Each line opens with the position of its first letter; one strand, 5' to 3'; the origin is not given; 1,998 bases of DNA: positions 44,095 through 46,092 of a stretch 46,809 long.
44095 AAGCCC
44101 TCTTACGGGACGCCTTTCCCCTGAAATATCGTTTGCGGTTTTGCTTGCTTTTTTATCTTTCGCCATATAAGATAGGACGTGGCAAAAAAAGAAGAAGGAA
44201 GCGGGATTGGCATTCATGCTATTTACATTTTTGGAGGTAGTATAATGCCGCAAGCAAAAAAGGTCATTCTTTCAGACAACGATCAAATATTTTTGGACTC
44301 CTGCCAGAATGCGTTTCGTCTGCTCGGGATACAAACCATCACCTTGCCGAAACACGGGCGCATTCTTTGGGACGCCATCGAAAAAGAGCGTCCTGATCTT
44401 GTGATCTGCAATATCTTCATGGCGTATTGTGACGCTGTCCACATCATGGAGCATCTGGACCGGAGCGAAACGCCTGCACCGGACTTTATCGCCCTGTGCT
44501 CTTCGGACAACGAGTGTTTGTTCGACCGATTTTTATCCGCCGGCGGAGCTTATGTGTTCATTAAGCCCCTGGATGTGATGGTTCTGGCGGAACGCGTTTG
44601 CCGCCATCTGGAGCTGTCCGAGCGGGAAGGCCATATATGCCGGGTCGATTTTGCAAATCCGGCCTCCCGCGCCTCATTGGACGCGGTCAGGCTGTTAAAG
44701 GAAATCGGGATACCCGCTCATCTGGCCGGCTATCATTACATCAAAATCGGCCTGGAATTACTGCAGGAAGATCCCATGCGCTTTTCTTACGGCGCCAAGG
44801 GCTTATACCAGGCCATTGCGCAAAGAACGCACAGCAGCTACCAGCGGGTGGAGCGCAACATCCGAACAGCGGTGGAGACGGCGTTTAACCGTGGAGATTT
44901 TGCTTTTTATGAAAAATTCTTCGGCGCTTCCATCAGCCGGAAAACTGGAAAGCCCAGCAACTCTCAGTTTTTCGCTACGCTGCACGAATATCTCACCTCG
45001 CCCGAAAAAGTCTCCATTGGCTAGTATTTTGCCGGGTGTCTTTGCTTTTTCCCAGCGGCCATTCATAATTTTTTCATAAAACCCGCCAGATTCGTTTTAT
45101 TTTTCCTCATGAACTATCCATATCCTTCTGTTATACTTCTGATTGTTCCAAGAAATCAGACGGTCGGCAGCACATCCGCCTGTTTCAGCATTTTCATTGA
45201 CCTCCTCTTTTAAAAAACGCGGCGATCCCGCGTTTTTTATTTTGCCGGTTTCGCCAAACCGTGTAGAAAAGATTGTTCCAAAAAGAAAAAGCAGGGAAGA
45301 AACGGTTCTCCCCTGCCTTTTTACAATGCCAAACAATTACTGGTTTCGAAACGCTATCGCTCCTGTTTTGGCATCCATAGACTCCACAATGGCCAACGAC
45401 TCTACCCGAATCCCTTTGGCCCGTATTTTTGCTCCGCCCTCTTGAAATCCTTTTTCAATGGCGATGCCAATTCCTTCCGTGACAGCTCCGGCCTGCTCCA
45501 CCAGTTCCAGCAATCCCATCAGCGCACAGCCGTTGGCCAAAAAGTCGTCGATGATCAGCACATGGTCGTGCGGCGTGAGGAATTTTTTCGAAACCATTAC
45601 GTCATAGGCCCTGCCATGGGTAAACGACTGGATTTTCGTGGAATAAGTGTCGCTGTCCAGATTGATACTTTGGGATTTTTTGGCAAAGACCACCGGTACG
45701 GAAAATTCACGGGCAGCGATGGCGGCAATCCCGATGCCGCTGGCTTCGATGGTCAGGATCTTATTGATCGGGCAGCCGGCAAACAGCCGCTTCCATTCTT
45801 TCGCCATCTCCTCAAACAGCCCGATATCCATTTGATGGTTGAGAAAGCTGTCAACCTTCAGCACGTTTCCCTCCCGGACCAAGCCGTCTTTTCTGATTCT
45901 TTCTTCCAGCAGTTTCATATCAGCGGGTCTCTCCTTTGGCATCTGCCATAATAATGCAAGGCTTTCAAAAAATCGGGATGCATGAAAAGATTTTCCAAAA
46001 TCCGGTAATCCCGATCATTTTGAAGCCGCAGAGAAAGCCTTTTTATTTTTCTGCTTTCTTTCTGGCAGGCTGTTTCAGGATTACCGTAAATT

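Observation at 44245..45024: Spo0A paralog whose receiver domain has Asn at the phospho-acceptor position (N56)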

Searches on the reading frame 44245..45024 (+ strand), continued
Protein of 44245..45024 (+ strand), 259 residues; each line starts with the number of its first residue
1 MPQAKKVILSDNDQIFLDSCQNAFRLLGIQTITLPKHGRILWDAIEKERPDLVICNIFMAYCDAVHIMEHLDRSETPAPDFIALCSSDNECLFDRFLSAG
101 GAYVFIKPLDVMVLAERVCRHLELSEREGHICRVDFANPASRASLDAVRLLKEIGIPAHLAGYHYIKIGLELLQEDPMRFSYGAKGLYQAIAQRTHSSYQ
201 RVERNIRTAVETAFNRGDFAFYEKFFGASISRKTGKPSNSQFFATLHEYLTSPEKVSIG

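Call 35: fold_search(model_id=the predicted structure, library=pdb)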
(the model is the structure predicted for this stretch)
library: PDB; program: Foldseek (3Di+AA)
matches with E <= 10: 1692; with E <= 0.001: 461
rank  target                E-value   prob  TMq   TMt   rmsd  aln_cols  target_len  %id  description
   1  3lte_G                6.8e-07  1.00  0.41  0.81   2.5       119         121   16  CRYSTAL STRUCTURE OF RESPONSE REGULATOR (SIGNAL RECEIVER DOMAIN) FROM Bermanella marisrubri (released 2010-03-31)
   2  5xso                  6.8e-07  1.00  0.39  0.49  15.1       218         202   14  Crystal structure of full-length FixJ from B. japonicum crystallized in space group C2221 (released 2018-05-23)
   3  3f7a_B                8.6e-07  1.00  0.42  0.30  24.1       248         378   17  Structure of Orthorhombic crystal form of Pseudomonas aeruginosa RssB (released 2009-11-24)
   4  3eq2_B                1.1e-06  1.00  0.41  0.29  15.2       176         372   22  Structure of Hexagonal Crystal form of Pseudomonas aeruginosa RssB (released 2009-10-20)
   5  5xt2_A                1.1e-06  1.00  0.41  0.51  15.8       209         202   12  Crystal structures of full-length FixJ from B. japonicum crystallized in space group P212121 (released 2018-05-23)
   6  8fk2_A                1.4e-06  1.00  0.41  0.84   2.6       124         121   27  The N-terminal VicR from Streptococcus mutans (released 2023-10-25)
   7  1nxo                  1.4e-06  1.00  0.40  0.84   2.3       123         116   23  MicArec pH7.0 (released 2004-02-17)
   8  6ww6_B                1.7e-06  1.00  0.43  0.56  14.8       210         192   14  Crystal structure of EutV bound to RNA (released 2021-11-24)
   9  7qz2_B                1.8e-06  1.00  0.40  0.73   2.8       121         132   24  Crystal structure of GacS D1 domain in complex with BeF3- (released 2022-07-06)
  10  6ifh                  1.9e-06  1.00  0.41  0.83   2.7       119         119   21  Unphosphorylated Spo0F from Paenisporosarcina sp. TG-14 (released 2019-01-16)
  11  3lte_C                2.0e-06  1.00  0.40  0.81   2.5       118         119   15  CRYSTAL STRUCTURE OF RESPONSE REGULATOR (SIGNAL RECEIVER DOMAIN) FROM Bermanella marisrubri (released 2010-03-31)
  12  3f7a_A                2.1e-06  1.00  0.42  0.30  14.9       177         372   20  Structure of Orthorhombic crystal form of Pseudomonas aeruginosa RssB (released 2009-11-24)
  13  8tef_A                2.1e-06  1.00  0.39  0.20  14.6       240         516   11  PorX primitive monoclinic crystal form (released 2024-04-17)
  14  6rh8_C                2.3e-06  1.00  0.41  0.82   2.7       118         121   24  Revisiting pH-gated conformational switch. Complex HK853 mutant H260A -RR468 mutant D53A pH 5.3 (released 2020-02-19)
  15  2a9o                  2.4e-06  1.00  0.40  0.83   2.7       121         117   22  Crystal structures of an activated YycF homologue, the essential response regulator from S.pneumoniae in complex with Be (released 2006-09-26)
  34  1qmp_D                5.3e-06  1.00  0.39  0.77   2.7       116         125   21  Phosphorylated aspartate in the crystal structure of the sporulation response regulator, Spo0A (released 1999-11-14)
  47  1qmp_A                7.0e-06  1.00  0.40  0.78   2.7       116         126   21  Phosphorylated aspartate in the crystal structure of the sporulation response regulator, Spo0A (released 1999-11-14)
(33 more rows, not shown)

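Call 56: list_cluster_members(proteins=[P0007, P0005, P0009])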
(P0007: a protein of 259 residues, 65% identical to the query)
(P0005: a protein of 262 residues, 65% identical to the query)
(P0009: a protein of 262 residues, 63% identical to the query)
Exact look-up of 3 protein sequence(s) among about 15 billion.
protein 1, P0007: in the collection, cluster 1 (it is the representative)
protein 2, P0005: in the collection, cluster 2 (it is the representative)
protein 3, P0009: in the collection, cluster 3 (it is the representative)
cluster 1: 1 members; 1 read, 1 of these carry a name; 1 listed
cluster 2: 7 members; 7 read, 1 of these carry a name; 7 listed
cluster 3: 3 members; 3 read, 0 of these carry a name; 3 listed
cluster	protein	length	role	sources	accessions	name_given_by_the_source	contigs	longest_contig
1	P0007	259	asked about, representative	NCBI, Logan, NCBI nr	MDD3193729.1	MAG: sporulation initiation factor Spo0A C-terminal domain-containing protein ... | sporulation initiation factor Spo0A C-terminal domain-containing protein ...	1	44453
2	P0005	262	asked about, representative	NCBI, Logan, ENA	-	-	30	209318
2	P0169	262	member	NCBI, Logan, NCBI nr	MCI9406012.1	MAG: response regulator [Oscillospiraceae bacterium] | response regulator [Oscillospiraceae bacterium]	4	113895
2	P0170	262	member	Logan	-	-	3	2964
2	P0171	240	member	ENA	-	-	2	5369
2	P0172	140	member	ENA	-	-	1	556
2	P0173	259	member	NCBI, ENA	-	-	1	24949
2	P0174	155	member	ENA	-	-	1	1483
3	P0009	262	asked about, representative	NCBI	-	-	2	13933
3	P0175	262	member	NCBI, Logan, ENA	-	-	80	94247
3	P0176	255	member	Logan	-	-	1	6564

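Call 62: search_protein_families(library=pfam, proteins=[P0024, P0025, P0026, P0028, P0022, P0023], max_evalue=0.001)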
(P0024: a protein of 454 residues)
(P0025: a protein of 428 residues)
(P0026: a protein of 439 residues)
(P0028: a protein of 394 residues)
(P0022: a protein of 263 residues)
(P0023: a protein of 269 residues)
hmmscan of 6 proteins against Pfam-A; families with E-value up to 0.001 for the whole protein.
P0024 (454 aa): 4 families
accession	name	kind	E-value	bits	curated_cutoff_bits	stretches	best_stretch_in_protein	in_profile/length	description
PF08769.17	Spo0A_C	-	5.1e-120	393.2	25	4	241-341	1-104/104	Sporulation initiation factor Spo0A C terminal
PF05817.20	Ribophorin_II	-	2.7e-05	24.4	23.4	0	262-353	69-160/240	Ribophorin II N-terminal domain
PF15411.12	PH_10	-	0.00019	22.2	27.5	0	146-165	27-42/121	Pleckstrin homology domain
PF13730.12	HTH_36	-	0.00038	20.7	25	0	278-305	27-54/55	Helix-turn-helix domain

P0025 (428 aa): 3 families
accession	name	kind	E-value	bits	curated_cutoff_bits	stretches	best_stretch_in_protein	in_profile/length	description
PF08769.17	Spo0A_C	-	2e-94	310.9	25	3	185-288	1-104/104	Sporulation initiation factor Spo0A C terminal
PF23375.1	DUF7094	-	5.2e-07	30.3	27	0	81-124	43-87/108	Family of unknown function (DUF7094)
PF06050.19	HGD-D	-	5.3e-05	23.4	28.4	0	170-236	125-188/342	2-hydroxyglutaryl-CoA dehydratase, D-component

P0026 (439 aa): 3 families
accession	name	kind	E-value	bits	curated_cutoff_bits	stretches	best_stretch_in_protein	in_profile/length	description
PF08769.17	Spo0A_C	-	1.1e-121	398.5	25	4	124-221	1-103/104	Sporulation initiation factor Spo0A C terminal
PF22415.1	PSV_ORF131-like_dom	-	0.00052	20.4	27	0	12-31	7-26/80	PSV_Hypothetical protein ORF131-like domain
PF21673.2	CCDC93_N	-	0.00066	20.3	24.4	0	328-355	61-88/110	CCDC93 protein N-terminal domain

P0028 (394 aa): 2 families
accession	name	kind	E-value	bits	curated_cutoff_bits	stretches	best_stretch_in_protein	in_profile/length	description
PF08769.17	Spo0A_C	-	8.9e-98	321.7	25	3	13-116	1-104/104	Sporulation initiation factor Spo0A C terminal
PF12862.13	ANAPC5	-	0.00082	19.8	23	0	57-90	47-79/91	Anaphase-promoting complex subunit 5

P0022 (263 aa): 2 families
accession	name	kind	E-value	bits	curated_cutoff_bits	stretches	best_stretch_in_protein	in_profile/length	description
PF08769.17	Spo0A_C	-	3.1e-27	95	25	1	150-251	3-104/104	Sporulation initiation factor Spo0A C terminal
PF00072.30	Response_reg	-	5.1e-10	39.9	30.2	1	8-120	1-110/111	Response regulator receiver domain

P0023 (269 aa): 2 families
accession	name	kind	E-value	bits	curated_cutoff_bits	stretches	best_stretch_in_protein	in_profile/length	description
PF08769.17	Spo0A_C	-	3.4e-23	82.1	25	1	146-248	1-104/104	Sporulation initiation factor Spo0A C terminal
PF00072.30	Response_reg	-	4e-08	33.8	30.2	1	7-119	1-110/111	Response regulator receiver domain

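Call 68: search_protein_families(library=ncbifam, proteins=[P0031, P0032, P0033, P0034, P0035, P0036, P0040, P0047, P0022, P0023], max_evalue=1e-20)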
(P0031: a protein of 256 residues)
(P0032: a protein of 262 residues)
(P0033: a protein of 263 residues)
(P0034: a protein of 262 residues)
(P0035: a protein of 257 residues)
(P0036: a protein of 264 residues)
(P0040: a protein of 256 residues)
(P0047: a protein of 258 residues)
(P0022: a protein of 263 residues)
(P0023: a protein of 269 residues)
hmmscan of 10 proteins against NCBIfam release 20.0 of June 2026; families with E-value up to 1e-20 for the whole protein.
P0031 (256 aa): 1 family
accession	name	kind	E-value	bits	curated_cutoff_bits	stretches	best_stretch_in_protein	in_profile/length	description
TIGR02875.1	spore_0_A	equivalog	9.5e-80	267.6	200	1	6-255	4-262/262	sporulation transcription factor Spo0A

P0032 (262 aa): 1 family
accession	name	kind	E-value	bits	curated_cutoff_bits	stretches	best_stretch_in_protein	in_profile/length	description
TIGR02875.1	spore_0_A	equivalog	3.3e-84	282.2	200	1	6-255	4-259/262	sporulation transcription factor Spo0A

P0033 (263 aa): 1 family
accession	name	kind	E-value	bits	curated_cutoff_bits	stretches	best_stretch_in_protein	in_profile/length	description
TIGR02875.1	spore_0_A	equivalog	3.4e-68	229.7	200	1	4-259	2-259/262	sporulation transcription factor Spo0A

P0034 (262 aa): 1 family
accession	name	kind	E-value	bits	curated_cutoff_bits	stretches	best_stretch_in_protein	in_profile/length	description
TIGR02875.1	spore_0_A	equivalog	3.4e-82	275.6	200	1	5-262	3-262/262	sporulation transcription factor Spo0A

P0035 (257 aa): 1 family
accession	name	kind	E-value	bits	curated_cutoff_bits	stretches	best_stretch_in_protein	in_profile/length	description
TIGR02875.1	spore_0_A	equivalog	1.5e-80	270.2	200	1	3-249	1-259/262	sporulation transcription factor Spo0A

P0036 (264 aa): 1 family
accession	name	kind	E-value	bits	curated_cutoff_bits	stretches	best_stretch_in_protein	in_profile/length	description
TIGR02875.1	spore_0_A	equivalog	7e-80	268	200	1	4-263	2-261/262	sporulation transcription factor Spo0A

P0040 (256 aa): 1 family
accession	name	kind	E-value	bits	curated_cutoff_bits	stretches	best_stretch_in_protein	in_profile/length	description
TIGR02875.1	spore_0_A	equivalog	4.8e-74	248.9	200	1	9-254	4-261/262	sporulation transcription factor Spo0A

P0047 (258 aa): 1 family
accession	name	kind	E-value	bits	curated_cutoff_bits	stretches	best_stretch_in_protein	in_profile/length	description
TIGR02875.1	spore_0_A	equivalog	5e-101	337.3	200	1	4-258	2-261/262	sporulation transcription factor Spo0A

P0022 (263 aa): 1 family
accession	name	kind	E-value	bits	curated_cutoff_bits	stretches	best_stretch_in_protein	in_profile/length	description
TIGR02875.1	spore_0_A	equivalog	4.2e-35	121.2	200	1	7-254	4-258/262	sporulation transcription factor Spo0A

P0023 (269 aa): 1 family
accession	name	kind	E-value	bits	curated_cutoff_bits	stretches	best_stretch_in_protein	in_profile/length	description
TIGR02875.1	spore_0_A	equivalog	2.1e-34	119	200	1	3-250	1-257/262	sporulation transcription factor Spo0A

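Call 69: search_protein_families(library=ncbifam, proteins=[P0038, P0039, P0089, P0147, P0129, P0157, P0051, P0056, P0155, P0053], max_evalue=1e-20)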
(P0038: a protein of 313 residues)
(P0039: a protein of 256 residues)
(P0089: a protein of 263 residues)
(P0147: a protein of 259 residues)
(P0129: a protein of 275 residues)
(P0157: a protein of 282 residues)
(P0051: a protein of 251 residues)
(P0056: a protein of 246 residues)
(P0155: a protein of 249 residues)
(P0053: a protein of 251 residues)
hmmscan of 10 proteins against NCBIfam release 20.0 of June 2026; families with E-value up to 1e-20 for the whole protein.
P0038 (313 aa): 1 family
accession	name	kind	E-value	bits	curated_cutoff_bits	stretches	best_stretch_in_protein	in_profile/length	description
TIGR02875.1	spore_0_A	equivalog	1.2e-75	254.1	200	1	7-251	5-255/262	sporulation transcription factor Spo0A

P0039 (256 aa): 1 family
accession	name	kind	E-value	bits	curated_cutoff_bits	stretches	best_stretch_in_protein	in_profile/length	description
TIGR02875.1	spore_0_A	equivalog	3e-63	213.5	200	1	4-249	2-257/262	sporulation transcription factor Spo0A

P0089 (263 aa): 1 family
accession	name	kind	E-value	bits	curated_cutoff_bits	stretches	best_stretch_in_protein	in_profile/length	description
TIGR02875.1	spore_0_A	equivalog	2.5e-100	335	200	1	3-261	1-258/262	sporulation transcription factor Spo0A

P0147 (259 aa): 1 family
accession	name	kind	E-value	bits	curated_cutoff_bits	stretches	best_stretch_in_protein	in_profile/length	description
TIGR02875.1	spore_0_A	equivalog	6.4e-91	304.2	200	1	5-255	3-259/262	sporulation transcription factor Spo0A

P0129 (275 aa): 1 family
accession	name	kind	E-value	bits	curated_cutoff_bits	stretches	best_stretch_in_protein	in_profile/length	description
TIGR02875.1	spore_0_A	equivalog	6.8e-80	268.1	200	1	2-269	3-259/262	sporulation transcription factor Spo0A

P0157 (282 aa): 1 family
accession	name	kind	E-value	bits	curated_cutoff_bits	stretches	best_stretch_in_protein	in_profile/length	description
TIGR02875.1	spore_0_A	equivalog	4.3e-90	301.5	200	1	2-282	1-259/262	sporulation transcription factor Spo0A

P0051 (251 aa): 1 family
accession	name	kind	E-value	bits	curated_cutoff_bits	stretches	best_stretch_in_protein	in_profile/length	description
TIGR02875.1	spore_0_A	equivalog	6.7e-58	196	200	1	28-244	28-258/262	sporulation transcription factor Spo0A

P0056 (246 aa): 1 family
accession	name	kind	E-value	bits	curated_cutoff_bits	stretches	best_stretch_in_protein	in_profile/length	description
TIGR02875.1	spore_0_A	equivalog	7.6e-65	218.7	200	1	11-245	1-261/262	sporulation transcription factor Spo0A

P0155 (249 aa): 1 family
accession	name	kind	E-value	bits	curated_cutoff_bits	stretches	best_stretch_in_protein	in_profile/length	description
TIGR02875.1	spore_0_A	equivalog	3.3e-60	203.5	200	1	23-243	25-259/262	sporulation transcription factor Spo0A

P0053 (251 aa): 1 family
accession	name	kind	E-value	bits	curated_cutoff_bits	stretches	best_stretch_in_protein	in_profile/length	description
TIGR02875.1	spore_0_A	equivalog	2e-66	224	200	1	3-247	2-259/262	sporulation transcription factor Spo0A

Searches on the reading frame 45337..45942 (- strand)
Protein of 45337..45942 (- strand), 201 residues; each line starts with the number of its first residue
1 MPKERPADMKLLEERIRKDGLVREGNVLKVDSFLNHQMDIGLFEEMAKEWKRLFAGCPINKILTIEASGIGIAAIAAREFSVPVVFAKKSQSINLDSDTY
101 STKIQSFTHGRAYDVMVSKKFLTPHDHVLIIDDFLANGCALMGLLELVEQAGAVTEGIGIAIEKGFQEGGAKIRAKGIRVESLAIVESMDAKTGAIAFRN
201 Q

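Call 48: search_protein_families(library=pfam, proteins=[window:45337-45942:-], max_evalue=1)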
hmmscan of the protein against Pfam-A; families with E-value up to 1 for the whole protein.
window:45337-45942:- (201 aa): 1 family
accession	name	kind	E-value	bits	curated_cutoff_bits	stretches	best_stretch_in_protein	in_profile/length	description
PF00156.33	Pribosyltran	-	1.2e-08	34.9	26.3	1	61-161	32-123/158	Phosphoribosyl transferase domain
